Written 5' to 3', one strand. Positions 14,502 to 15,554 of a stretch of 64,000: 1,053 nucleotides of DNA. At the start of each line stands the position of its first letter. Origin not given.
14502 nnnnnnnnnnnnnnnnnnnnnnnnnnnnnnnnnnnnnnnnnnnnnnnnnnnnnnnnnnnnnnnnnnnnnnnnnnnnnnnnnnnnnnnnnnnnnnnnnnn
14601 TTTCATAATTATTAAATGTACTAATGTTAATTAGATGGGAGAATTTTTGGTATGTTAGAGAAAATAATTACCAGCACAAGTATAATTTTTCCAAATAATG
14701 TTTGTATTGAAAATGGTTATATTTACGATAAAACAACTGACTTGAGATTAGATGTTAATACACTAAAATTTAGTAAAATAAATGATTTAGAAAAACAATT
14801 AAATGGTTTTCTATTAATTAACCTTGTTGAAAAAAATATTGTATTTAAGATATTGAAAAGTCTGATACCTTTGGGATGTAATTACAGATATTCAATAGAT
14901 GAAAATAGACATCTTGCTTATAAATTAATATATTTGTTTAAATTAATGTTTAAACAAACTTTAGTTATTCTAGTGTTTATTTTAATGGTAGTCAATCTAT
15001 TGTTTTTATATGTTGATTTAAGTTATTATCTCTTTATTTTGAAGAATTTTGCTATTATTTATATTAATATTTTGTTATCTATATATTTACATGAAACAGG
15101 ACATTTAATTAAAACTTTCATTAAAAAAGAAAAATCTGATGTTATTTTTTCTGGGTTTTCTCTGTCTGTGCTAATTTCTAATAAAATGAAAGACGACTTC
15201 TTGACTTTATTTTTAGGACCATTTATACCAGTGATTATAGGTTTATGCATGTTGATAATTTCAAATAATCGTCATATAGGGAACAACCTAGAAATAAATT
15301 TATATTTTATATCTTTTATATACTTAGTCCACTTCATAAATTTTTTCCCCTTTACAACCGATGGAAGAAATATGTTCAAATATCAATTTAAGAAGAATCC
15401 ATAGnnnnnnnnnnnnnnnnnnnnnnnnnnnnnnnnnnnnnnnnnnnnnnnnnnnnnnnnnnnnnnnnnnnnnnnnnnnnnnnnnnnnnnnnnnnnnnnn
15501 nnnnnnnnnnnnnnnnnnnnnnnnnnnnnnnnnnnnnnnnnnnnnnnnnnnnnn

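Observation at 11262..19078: About 6 kb (IS607 + HExxH/ABC cluster) bracketed by ~0.8-1 kb imperfect direct repeats with reciprocal gene decay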

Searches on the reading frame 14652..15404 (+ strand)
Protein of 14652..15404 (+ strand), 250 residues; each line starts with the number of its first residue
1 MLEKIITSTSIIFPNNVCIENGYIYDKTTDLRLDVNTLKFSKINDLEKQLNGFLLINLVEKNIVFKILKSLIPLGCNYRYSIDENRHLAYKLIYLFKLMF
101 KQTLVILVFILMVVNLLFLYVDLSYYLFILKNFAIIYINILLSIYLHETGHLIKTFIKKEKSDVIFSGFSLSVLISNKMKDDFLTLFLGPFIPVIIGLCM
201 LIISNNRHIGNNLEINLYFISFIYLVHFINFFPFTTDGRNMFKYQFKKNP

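Call 4: search_protein_families(library=pfam, proteins=[window:14652-15404:+], max_evalue=0.01)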
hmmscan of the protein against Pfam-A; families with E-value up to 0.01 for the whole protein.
window:14652-15404:+ (250 aa): 1 family
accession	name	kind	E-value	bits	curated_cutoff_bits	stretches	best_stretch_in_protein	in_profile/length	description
PF13398.12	Peptidase_M50B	-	0.0029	17.8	26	1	127-228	8-111/201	Peptidase M50B-like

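Call 43: search_protein_families(library=ncbifam, proteins=[window:14652-15404:+], max_evalue=0.001)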
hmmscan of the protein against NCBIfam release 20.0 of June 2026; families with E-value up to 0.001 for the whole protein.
window:14652-15404:+ (250 aa): 0 families

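Call 46: search_protein_families(library=padloc, proteins=[window:14652-15404:+], max_evalue=0.01)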
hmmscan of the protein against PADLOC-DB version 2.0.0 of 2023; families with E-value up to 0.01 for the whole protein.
window:14652-15404:+ (250 aa): 0 families

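Call 51: search_protein_representatives(protein=window:14652-15404:+)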
Query: 250 residues. Proteins with E-value up to 0.001 (for the whole library): 9; up to 1e-10: 2; up to 1e-30: 2. The best 9 are listed.
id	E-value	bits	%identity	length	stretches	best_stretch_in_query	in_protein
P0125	7.7e-153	523.7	100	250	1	1-250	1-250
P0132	1.5e-51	192.0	65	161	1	99-247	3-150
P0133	1.6e-08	51.2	31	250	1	45-246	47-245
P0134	8.4e-05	39.0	30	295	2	23-242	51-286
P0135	2.0e-04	37.8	26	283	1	64-230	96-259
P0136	2.1e-04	37.7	29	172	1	98-248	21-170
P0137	2.3e-04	37.5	33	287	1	108-241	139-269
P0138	3.8e-04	36.9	24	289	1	63-243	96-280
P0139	4.3e-04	36.7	31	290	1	75-244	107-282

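Call 58: search_protein_families(library=pfam, proteins=[P0133, P0134, P0135, P0137, P0138, P0139], max_evalue=0.05)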
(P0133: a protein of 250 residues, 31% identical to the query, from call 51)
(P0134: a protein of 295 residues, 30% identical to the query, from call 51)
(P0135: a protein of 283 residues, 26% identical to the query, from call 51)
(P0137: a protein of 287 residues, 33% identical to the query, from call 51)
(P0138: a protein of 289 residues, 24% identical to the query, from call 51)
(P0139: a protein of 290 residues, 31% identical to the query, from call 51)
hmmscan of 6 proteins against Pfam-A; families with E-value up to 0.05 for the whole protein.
P0133 (250 aa): 0 families

P0134 (295 aa): 2 families
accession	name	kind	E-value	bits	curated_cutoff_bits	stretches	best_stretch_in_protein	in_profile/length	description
PF05402.18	PqqD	-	3.7e-08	34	23.4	1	30-84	13-67/67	Coenzyme PQQ synthesis protein D (PqqD)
PF04226.18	Transgly_assoc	-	0.016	15.9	25.3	1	231-248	26-43/49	Transglycosylase associated protein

P0135 (283 aa): 2 families
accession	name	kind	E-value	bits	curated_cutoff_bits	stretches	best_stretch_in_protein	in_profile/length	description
PF05402.18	PqqD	-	3.4e-07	30.9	23.4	1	27-81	12-66/67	Coenzyme PQQ synthesis protein D (PqqD)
PF21782.3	PKMT_2nd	-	0.03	15.2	27.8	1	6-61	3-61/98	PKMT, C-terminal winged helix domain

P0137 (287 aa): 3 families
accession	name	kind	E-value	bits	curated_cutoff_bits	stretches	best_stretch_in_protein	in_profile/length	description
PF13398.12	Peptidase_M50B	-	6.8e-06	26.4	26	1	153-262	6-109/201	Peptidase M50B-like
PF02163.28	Peptidase_M50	-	0.0094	15.7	27.2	0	168-206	3-57/221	Peptidase family M50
PF05402.18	PqqD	-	0.017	15.9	23.4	1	29-85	11-67/67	Coenzyme PQQ synthesis protein D (PqqD)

P0138 (289 aa): 1 family
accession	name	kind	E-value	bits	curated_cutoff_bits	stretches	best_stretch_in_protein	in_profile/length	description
PF05402.18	PqqD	-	0.00012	22.8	23.4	1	30-82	15-66/67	Coenzyme PQQ synthesis protein D (PqqD)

P0139 (290 aa): 1 family
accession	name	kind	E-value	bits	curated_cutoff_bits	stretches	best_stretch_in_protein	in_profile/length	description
PF05402.18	PqqD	-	2.7e-13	50.5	23.4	1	20-83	4-67/67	Coenzyme PQQ synthesis protein D (PqqD)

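Call 60: find_homologous_proteins(query=A2, max_evalue=0.001)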
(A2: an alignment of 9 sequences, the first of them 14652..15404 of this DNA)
Query A2 (9 sequences) (250 aa, profile of the alignment): 7 proteins with E <= 0.001 among 5281 candidates.
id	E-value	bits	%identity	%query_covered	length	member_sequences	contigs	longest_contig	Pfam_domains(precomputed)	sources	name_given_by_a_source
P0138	1.4e-109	384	25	57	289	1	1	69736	-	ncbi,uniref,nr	ncbi:hypothetical protein J2Z48_002790 [Croceifilum oryzae]|uniref:PqqD family protein n=1 Tax=Croce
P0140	8.0e-86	306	27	72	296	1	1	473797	PF05402.19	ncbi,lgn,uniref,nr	ncbi:PqqD family protein [Desmospora profundinema]|uniref:PqqD family protein n=1 Tax=Desmospora pro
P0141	1.1e-79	286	24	72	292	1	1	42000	PF05402.19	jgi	jgi:hypothetical protein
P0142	1.3e-79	286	22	65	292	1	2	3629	PF05402.19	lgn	-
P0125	3.7e-71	258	100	100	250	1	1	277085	-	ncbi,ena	-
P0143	4.8e-67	244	26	57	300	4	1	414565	PF05402.19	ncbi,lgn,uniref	ncbi:PqqD family protein [Bacillus gobiensis]|uniref:PqqD family protein n=1 Tax=Bacillus gobiensis 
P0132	4.1e-48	182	64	60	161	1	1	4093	-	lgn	-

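Call 61: find_encoding_contigs(protein=P0140, flank=6000, max_places=2)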
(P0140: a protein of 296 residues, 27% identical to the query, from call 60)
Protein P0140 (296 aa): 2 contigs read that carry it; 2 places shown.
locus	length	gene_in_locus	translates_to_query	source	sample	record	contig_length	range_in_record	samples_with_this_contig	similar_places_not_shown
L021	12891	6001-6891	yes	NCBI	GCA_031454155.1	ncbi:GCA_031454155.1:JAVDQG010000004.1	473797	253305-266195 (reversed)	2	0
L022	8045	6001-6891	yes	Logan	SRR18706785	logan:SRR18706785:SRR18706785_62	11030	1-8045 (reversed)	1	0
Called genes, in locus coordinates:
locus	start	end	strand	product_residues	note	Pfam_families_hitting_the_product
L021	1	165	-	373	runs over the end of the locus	PF00903:Glyoxalase (faint)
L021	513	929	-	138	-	PF02600:DsbB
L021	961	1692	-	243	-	PF13462:Thioredoxin_4, PF01323:DSBA (weak)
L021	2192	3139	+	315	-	PF00056:Ldh_1_N, PF02866:Ldh_1_C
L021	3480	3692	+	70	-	-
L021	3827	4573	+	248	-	PF13476:AAA_23 (weak), PF00005:ABC_tran, PF13304:AAA_21 (weak)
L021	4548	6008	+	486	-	-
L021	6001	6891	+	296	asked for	PF05402:PqqD (weak)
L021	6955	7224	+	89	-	-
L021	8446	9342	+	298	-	PF00849:PseudoU_synth_2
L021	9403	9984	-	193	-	PF13302:Acetyltransf_3, PF13420:Acetyltransf_4, PF00583:Acetyltransf_1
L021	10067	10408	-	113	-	-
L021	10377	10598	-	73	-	-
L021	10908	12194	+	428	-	PF01381:HTH_3 (weak), PF00515:TPR_1 (faint), PF07719:TPR_2 (faint), PF12895:ANAPC3 (faint), PF13181:TPR_8 (faint), PF13428:TPR_14 (faint), PF17874:TPR_MalT (weak), PF13424:TPR_12, +6 more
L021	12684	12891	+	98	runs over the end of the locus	-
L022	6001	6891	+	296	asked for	PF05402:PqqD (weak)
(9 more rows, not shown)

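Call 62: find_encoding_contigs(protein=P0143, flank=6000, max_places=2)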
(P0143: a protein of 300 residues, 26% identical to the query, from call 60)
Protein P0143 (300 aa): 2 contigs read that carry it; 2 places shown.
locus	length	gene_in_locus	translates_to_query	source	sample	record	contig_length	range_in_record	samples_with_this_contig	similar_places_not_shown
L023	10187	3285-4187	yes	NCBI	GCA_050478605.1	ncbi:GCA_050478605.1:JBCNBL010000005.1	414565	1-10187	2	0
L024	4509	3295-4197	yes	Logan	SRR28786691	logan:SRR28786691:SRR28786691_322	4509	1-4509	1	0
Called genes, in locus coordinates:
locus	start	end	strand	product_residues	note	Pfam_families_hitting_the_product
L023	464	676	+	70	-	-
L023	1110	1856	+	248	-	PF13476:AAA_23 (faint), PF00005:ABC_tran, PF13304:AAA_21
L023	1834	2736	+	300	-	-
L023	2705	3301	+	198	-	-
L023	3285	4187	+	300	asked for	PF05402:PqqD (faint)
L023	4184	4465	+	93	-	-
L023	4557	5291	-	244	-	PF13555:AAA_29 (weak), PF00005:ABC_tran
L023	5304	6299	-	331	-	PF09084:NMT1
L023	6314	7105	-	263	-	PF00528:BPD_transp_1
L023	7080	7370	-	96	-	PF01910:Thiamine_BP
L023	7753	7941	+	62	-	-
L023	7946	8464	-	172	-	PF00583:Acetyltransf_1, PF13508:Acetyltransf_7 (weak), PF08445:FR47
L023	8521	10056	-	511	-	PF01145:Band_7, PF15975:Flot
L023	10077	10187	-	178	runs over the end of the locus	PF25842:NfeD_TM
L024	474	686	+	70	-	-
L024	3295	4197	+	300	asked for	PF05402:PqqD (faint)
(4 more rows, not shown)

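Call 64: predict_structure(alignment_id=A2)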
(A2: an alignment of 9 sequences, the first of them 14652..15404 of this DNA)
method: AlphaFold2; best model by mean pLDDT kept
length: 250 residues; sequences in the alignment: 9
mean_pLDDT: 77.0   pTM: 0.69
mean pLDDT of the five models: 77.0, 75.8, 75.3, 74.9, 72.6
residues with pLDDT >= 90: 30; 70-90: 163; 50-70: 56; < 50: 1
segments of 3 or more residues with pLDDT < 50: none
pLDDT, mean of each block of 10 residues (from residue 1): 62 77 80 79 78 68 57 61 77 81 75 71 69 80 87 81 72 70 86 94 78 79 94 88 79
secondary structure, 60 per line:
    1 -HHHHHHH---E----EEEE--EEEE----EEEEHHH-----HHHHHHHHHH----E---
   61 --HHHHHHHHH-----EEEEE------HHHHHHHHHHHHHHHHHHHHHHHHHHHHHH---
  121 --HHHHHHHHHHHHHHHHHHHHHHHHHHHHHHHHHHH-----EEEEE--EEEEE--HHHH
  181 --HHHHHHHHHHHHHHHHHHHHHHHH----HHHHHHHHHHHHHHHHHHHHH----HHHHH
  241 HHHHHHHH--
elements in order: H2-8 E17-20 E23-26 E31-34 H43-52 H63-71 E77-81 H88-117 H123-157 E163-167 E170-174 H177-180 H183-206 H211-231 H236-248

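Call 69: fold_search(model_id=the predicted structure, library=pdb)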
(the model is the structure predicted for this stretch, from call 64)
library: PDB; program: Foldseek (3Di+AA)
matches with E <= 10: 80; with E <= 0.001: 0
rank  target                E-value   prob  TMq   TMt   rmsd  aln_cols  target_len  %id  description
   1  3b4r_B                4.9e-03  1.00  0.36  0.40   5.8       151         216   25  Site-2 Protease from Methanocaldococcus jannaschii (released 2008-01-15)
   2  3b4r_A                6.9e-03  1.00  0.39  0.44   4.7       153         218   24  Site-2 Protease from Methanocaldococcus jannaschii (released 2008-01-15)
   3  8vjm_A                1.1e-01  0.99  0.34  0.30   3.9       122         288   17  SpoIVFB(E44Q variant):pro-sigmaK complex (released 2024-10-02)
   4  8vjl_A                2.1e-01  0.89  0.33  0.29  10.7       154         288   17  SpoIVFB:pro-sigmaK complex (released 2024-10-02)
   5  8pn9_H                1.5e+00  0.69  0.17  0.34   4.4        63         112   16  Structure of human oligosaccharyltransferase OST-A complex bound to NGI-1 (released 2024-05-08)
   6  5cw3_A                2.1e+00  0.13  0.19  0.20  10.9       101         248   14  Structure of CfBRCC36-CfKIAA0157 complex (Zn Edge) (released 2015-09-16)
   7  6s7o_H                2.6e+00  0.82  0.16  0.35   1.2        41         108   27  Cryo-EM structure of human oligosaccharyltransferase complex OST-A (released 2019-12-18)
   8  6jeo_bL               2.9e+00  0.15  0.21  0.30   8.4       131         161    8  Structure of PSI tetramer from Anabaena (released 2019-11-13)
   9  5cw4_A                2.9e+00  0.11  0.20  0.20  10.8       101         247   14  Structure of CfBRCC36-CfKIAA0157 complex (Selenium Edge) (released 2015-09-16)
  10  6ysl_C                3.1e+00  0.35  0.20  0.20   3.8        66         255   11  Structure of the flagellar MotAB stator complex from Bacillus subtilis (released 2020-08-12)
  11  5zgh_L                3.1e+00  0.23  0.24  0.45   7.1       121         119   12  Cryo-EM structure of the red algal PSI-LHCR (released 2018-04-11)
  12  9n9j_J                3.3e+00  0.51  0.15  0.25   4.2        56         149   18  Structure of a GRP94 folding intermediate engaged with a CCDC134- and FKBP11-bound secretory translocon (released 2025-11-19)
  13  9rpb_B                3.3e+00  0.11  0.20  0.16   8.7       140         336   12  a5b3 GABAAR bound to GABA, and Mb25 in a desensitized state in saposin nanodiscs, topiramate-free (released 2026-03-18)
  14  5cw4_C                3.5e+00  0.10  0.20  0.21  11.2       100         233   14  Structure of CfBRCC36-CfKIAA0157 complex (Selenium Edge) (released 2015-09-16)
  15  8b6l_J                3.7e+00  0.66  0.15  0.31   1.4        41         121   27  Subtomogram average of the human Sec61-TRAP-OSTA-translocon (released 2022-12-07)
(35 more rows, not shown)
